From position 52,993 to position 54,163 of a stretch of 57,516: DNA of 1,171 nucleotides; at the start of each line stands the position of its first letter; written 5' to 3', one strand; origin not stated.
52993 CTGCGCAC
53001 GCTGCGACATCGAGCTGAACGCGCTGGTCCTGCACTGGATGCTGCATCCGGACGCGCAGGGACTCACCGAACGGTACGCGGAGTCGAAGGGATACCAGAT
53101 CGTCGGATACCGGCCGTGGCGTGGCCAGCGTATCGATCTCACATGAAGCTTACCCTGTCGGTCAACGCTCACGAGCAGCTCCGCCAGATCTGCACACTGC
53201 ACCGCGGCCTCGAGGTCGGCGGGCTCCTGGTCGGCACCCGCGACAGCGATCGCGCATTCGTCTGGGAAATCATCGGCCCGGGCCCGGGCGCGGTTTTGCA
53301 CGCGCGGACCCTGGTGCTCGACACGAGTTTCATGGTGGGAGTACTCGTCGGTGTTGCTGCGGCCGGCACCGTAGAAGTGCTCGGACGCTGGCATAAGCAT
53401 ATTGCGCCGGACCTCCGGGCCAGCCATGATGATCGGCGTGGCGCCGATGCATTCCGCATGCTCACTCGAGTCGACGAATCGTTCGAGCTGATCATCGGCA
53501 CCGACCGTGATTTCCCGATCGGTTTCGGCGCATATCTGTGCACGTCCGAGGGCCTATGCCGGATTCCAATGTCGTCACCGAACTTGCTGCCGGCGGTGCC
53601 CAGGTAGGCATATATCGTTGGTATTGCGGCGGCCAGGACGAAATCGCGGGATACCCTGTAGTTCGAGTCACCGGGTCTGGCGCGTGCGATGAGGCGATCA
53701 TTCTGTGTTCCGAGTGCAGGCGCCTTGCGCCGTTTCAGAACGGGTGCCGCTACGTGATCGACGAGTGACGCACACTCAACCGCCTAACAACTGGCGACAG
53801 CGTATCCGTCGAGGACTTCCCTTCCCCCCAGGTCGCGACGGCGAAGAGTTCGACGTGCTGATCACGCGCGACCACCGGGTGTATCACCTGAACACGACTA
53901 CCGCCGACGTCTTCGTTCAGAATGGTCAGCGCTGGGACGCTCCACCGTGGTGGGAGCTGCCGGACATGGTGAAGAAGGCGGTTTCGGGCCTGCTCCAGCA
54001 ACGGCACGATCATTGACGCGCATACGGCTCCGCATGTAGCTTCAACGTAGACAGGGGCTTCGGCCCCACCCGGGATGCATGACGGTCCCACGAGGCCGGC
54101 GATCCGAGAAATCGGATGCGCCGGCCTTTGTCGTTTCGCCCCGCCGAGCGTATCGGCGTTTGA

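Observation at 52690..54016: Five-gene Zn-ribbon / JAMM-metalloprotease cassette in the prohead-protease slot, closed by a strong terminator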

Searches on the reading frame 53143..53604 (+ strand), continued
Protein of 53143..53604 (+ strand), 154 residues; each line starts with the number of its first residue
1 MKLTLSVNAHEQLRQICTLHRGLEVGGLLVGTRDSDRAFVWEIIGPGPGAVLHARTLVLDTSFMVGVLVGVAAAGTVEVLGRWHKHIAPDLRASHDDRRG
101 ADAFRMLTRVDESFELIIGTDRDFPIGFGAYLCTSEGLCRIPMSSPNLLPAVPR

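Call 56: fold_search(model_id=the predicted structure, library=pdb)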
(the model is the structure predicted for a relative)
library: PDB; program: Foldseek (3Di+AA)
matches with E <= 10: 502; with E <= 0.001: 229
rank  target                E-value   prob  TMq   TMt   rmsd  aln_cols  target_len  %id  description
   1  6fno_B                1.1e-09  1.00  0.78  0.81   2.8       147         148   17  Caldiarchaeum Subterraneum Ubiquitin:Rpn11-homolog complex, zinc soak (released 2018-07-25)
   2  6fnn_A                1.9e-09  1.00  0.78  0.80   3.3       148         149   17  Caldiarchaeum Subterraneum Ubiquitin:Rpn11-homolog complex (released 2018-07-25)
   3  6fnn_B                2.2e-09  1.00  0.77  0.78   3.3       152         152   18  Caldiarchaeum Subterraneum Ubiquitin:Rpn11-homolog complex (released 2018-07-25)
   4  2kks_MODEL_1_A        6.3e-09  1.00  0.71  0.75   4.2       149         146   21  Solution Structure Of Protein DSY2949 From Desulfitobacterium hafniense. Northeast Structural Genomics Consort (released 2009-08-25)
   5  5u4p_B                7.6e-09  1.00  0.72  0.70   3.8       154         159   13  Protein-protein complex between 26S proteasome regulatory subunit RPN8, RPN11, and Ubiquitin S31 (released 2017-09-06)
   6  6fju_B                1.0e-08  1.00  0.72  0.64   3.5       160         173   18  Rpn11 homolog from Caldiarchaeum Subterraneum (released 2018-07-25)
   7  6fju_A                1.4e-08  1.00  0.68  0.61   4.5       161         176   19  Rpn11 homolog from Caldiarchaeum Subterraneum (released 2018-07-25)
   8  6j30_U                4.1e-08  1.00  0.65  0.41   4.7       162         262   15  yeast proteasome in Ub-engaged state (C2) (released 2019-03-20)
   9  4o8x_B                5.6e-08  1.00  0.69  0.65   4.3       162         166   15  Zinc-bound Rpn11 in complex with Rpn8 (released 2014-01-22)
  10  9ild_A                6.0e-08  1.00  0.72  0.73   2.8       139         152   18  Complex structure of Cap3 and CD-NTase (released 2024-07-31)
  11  5cw3_A                6.0e-08  1.00  0.69  0.46   4.5       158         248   15  Structure of CfBRCC36-CfKIAA0157 complex (Zn Edge) (released 2015-09-16)
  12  5cw4_A                6.4e-08  1.00  0.71  0.47   4.3       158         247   15  Structure of CfBRCC36-CfKIAA0157 complex (Selenium Edge) (released 2015-09-16)
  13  5w83_B                7.7e-08  1.00  0.69  0.68   4.0       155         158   14  Rpn8/Rpn11 dimer complex (released 2017-09-06)
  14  6h3c_B                9.3e-08  1.00  0.69  0.44   4.6       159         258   15  Cryo-EM structure of the BRISC complex bound to SHMT2 (released 2019-07-10)
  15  5ld9_A                1.1e-07  1.00  0.63  0.74   3.4       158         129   18  Structure of deubiquitinating enzyme homolog, Pyrococcus furiosus JAMM1. (released 2017-05-17)
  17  8tyx_B                1.3e-07  1.00  0.66  0.63   3.6       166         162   13  Structure of a bacterial Ubl-deubiquitinase complex (form 1) (released 2024-06-12)
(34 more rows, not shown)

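Call 57: fold_search(model_id=the predicted structure, library=viral)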
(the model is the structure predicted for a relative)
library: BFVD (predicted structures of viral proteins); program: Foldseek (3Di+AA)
matches with E <= 10: 355; with E <= 0.001: 10
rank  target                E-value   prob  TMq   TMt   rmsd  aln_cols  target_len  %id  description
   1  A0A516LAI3            1.0e-06  1.00  0.69  0.38   3.9       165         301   12  (no name in the UniProt tables at hand)
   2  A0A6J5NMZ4            2.9e-06  1.00  0.68  0.31   4.0       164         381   13  Uncharacterized protein [uncultured Caudovirales phage]
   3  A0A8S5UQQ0            7.4e-06  1.00  0.65  0.28   3.4       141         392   15  MPN family protein [Podoviridae sp. ctQyH19]
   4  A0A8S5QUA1            9.0e-06  1.00  0.65  0.33   8.5       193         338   10  26S proteasome regulatory subunit [CrAss-like virus sp. ctDAq1]
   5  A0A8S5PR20            1.9e-05  1.00  0.67  0.48   4.1       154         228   11  JAB domain-containing protein [Siphoviridae sp. ct96x5]
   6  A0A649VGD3            2.8e-05  1.00  0.63  0.65   4.1       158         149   16  Metalloprotease [Gordonia phage Yikes]
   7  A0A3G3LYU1            4.9e-05  1.00  0.57  0.70   3.9       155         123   12  JAB domain-containing protein [Brevibacterium phage Cantare]
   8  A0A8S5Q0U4            8.6e-05  1.00  0.58  0.24  16.0       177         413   13  Ubiquitin-like protein [CrAss-like virus sp. ctjK323]
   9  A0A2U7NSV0            5.6e-04  1.00  0.50  0.65   4.0       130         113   15  (no name in the UniProt tables at hand)
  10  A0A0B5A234            7.7e-04  1.00  0.48  0.65   3.6       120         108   15  (no name in the UniProt tables at hand)
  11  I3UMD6                1.4e-03  1.00  0.46  0.62   5.4       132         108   16  Tail component protein [Colwellia phage 9A]
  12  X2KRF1                1.5e-03  1.00  0.49  0.50   6.6       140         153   16  JAB domain-containing protein [Mycobacterium phage Hawkeye]
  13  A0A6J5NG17            1.9e-03  1.00  0.49  0.34   5.1       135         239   16  JAB domain-containing protein (Fragment) [uncultured Caudovirales phage]
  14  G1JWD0                2.5e-03  1.00  0.54  0.57   4.1       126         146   13  Protease [Mycobacterium phage Patience]
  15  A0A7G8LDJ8            2.7e-03  1.00  0.55  0.59   4.0       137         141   12  (no name in the UniProt tables at hand)
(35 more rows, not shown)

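Call 74: search_protein_families(library=pfam, proteins=[L010:1296-1742:+, L012:1819-2286:+], max_evalue=0.1)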
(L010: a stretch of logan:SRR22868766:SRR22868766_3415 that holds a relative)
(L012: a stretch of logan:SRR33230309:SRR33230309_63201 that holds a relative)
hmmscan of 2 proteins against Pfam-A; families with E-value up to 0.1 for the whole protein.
L010:1296-1742:+ (149 aa): 0 families

L012:1819-2286:+ (156 aa): 0 families

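Call 75: search_protein_families(library=phrogs, proteins=[L010:1296-1742:+, L012:1819-2286:+], max_evalue=0.01)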
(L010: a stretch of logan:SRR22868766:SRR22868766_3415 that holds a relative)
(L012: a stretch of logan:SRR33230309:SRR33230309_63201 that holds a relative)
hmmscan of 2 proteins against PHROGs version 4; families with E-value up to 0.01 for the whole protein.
L010:1296-1742:+ (149 aa): 1 family
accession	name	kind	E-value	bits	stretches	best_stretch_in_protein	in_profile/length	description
phrog_1365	-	unknown function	0.00065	20.7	1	22-140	13-114/127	-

L012:1819-2286:+ (156 aa): 0 families

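Call 80: search_protein_families(library=padloc, alignment_id=A2, max_evalue=0.01)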
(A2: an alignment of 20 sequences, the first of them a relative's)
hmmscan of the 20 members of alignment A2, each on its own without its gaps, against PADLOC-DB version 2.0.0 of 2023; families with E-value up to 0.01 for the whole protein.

A. member 1, P0001 (154 aa): 12 families
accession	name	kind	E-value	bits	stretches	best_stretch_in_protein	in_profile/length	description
PDLC00895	JAB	-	1.3e-09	35.9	1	2-100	10-109/162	JAB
PDLC00890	JAB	-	1.8e-06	25.5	1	2-131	11-144/157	JAB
PDLC00889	JAB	-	9e-06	23.3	1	2-99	20-118/168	JAB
PDLC00891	JAB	-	0.00067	17.1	1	11-142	24-153/159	JAB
PDLC00896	JAB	-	0.00075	17.3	1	4-119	14-135/159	JAB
PDLC00827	E1-E2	-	0.0021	14.5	1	2-97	564-662/711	E1-E2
PDLC00893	JAB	-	0.0038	15.2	0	1-39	1-39/157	JAB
PDLC00904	JAB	-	0.0038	15.1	0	2-118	6-121/170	JAB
PDLC00894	JAB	-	0.005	14.9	0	11-121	26-138/158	JAB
PDLC00902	JAB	-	0.0056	14.4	0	21-120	35-137/159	JAB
PDLC02013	SAVED5--SAVED_TIR_JAB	-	0.0071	12.9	1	2-96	7-103/584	-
PDLC00835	E1-E2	-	0.0095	12.3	1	6-104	621-720/778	E1-E2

B. families by the number of members that match (of 20 scanned): 28 families (the first 25 are shown)
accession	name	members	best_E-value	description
PDLC00895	JAB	20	7.9e-16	JAB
PDLC00889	JAB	17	1.1e-09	JAB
PDLC00890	JAB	15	1.9e-09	JAB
PDLC00891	JAB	14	1.9e-07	JAB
PDLC00896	JAB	13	1.2e-08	JAB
PDLC00902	JAB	12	4.4e-10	JAB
PDLC00893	JAB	10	7.2e-05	JAB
PDLC00887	JAB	9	7.6e-08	JAB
PDLC00835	E1-E2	9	2.3e-07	E1-E2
PDLC00727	Effector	9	1.6e-05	TIR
PDLC00898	JAB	8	2.3e-07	JAB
PDLC00899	JAB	8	3.1e-05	JAB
PDLC02013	SAVED5--SAVED_TIR_JAB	6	3.6e-05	-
PDLC00894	JAB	6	0.00082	JAB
PDLC00901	JAB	5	1.2e-07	JAB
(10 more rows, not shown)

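Call 81: search_protein_families(library=ncbifam, proteins=[window:53143-53604:+, L009:8462-9049:+, L005:6454-6783:+], max_evalue=0.1)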
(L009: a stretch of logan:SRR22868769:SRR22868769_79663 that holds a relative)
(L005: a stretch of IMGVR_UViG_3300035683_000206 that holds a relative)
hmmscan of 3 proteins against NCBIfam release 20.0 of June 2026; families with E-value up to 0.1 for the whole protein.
seq(154 aa): 3 families
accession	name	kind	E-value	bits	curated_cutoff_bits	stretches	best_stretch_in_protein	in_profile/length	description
NF058523.1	6A-MBL_cap2_3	equivalog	1.6e-07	30.2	320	1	2-106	544-652/665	anti-phage 6A-MBL system cap2_3 protein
TIGR02256.1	ICE_VC0181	hypoth_equivalog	2.2e-05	24.3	127.6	1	14-127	7-120/131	conserved hypothetical protein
NF050170.1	CDNTaseCGASCap3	equivalog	0.011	16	200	1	13-98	29-114/153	CBASS system CD-NTase/cGAS isopeptidase Cap3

L009:8462-9049:+ (196 aa): 0 families

L005:6454-6783:+ (110 aa): 0 families

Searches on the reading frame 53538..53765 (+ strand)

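Call 3: search_protein_families(library=pfam, proteins=[window:53538-53765:+], max_evalue=1)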
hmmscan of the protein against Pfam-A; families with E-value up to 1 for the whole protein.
seq(76 aa): 0 families

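Call 4: search_protein_families(library=phrogs, proteins=[window:53538-53765:+], max_evalue=1)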
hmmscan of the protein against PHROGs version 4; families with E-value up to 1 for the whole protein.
seq(76 aa): 1 family
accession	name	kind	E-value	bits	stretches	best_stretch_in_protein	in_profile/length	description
phrog_34601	-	unknown function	0.14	13.4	1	7-65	19-71/85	-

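Call 81: search_protein_families(library=ncbifam, proteins=[window:53556-53765:+], max_evalue=0.1)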
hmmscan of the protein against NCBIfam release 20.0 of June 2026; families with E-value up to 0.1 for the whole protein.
seq(70 aa): 0 families

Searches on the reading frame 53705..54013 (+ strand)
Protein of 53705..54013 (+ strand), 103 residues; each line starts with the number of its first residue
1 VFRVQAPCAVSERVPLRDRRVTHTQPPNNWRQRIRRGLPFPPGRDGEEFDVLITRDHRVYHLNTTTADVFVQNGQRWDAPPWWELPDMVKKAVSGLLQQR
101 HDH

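Call 3: search_protein_families(library=pfam, proteins=[window:53705-54013:+], max_evalue=1)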
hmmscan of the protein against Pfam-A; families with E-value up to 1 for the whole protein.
seq(103 aa): 0 families

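Call 4: search_protein_families(library=phrogs, proteins=[window:53705-54013:+], max_evalue=1)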
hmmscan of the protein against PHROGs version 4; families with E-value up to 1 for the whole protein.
seq(103 aa): 0 families

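Call 33: find_homologous_proteins(query=window:53765-54013:+, max_evalue=0.01)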
Query seq(83 aa) (83 aa): 1 proteins with E <= 0.01 among 1 candidates.
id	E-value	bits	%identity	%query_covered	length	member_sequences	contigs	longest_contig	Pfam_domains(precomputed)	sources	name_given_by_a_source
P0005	2.8e-29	119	98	64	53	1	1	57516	-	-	-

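Call 81: search_protein_families(library=ncbifam, proteins=[window:53765-54013:+], max_evalue=0.1)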
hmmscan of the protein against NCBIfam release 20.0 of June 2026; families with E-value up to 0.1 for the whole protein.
seq(83 aa): 0 families

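Call 90: search_solved_structures(query=A6, max_evalue=10, show_alignments=2)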
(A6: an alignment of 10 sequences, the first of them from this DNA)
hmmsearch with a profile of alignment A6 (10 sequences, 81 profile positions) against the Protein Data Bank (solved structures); distinct sequences matched with E-value up to 10: 4.
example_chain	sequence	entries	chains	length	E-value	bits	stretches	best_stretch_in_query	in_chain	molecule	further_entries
1wld_A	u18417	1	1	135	0.63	13.2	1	8-48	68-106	CONGERIN II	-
1wlc_A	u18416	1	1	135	0.7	13.1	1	8-48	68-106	Congerin II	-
3e9t_A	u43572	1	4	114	1.6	11.9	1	17-32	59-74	Na/Ca exchange protein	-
3ead_A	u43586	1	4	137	2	11.6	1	17-32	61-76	Na/Ca exchange protein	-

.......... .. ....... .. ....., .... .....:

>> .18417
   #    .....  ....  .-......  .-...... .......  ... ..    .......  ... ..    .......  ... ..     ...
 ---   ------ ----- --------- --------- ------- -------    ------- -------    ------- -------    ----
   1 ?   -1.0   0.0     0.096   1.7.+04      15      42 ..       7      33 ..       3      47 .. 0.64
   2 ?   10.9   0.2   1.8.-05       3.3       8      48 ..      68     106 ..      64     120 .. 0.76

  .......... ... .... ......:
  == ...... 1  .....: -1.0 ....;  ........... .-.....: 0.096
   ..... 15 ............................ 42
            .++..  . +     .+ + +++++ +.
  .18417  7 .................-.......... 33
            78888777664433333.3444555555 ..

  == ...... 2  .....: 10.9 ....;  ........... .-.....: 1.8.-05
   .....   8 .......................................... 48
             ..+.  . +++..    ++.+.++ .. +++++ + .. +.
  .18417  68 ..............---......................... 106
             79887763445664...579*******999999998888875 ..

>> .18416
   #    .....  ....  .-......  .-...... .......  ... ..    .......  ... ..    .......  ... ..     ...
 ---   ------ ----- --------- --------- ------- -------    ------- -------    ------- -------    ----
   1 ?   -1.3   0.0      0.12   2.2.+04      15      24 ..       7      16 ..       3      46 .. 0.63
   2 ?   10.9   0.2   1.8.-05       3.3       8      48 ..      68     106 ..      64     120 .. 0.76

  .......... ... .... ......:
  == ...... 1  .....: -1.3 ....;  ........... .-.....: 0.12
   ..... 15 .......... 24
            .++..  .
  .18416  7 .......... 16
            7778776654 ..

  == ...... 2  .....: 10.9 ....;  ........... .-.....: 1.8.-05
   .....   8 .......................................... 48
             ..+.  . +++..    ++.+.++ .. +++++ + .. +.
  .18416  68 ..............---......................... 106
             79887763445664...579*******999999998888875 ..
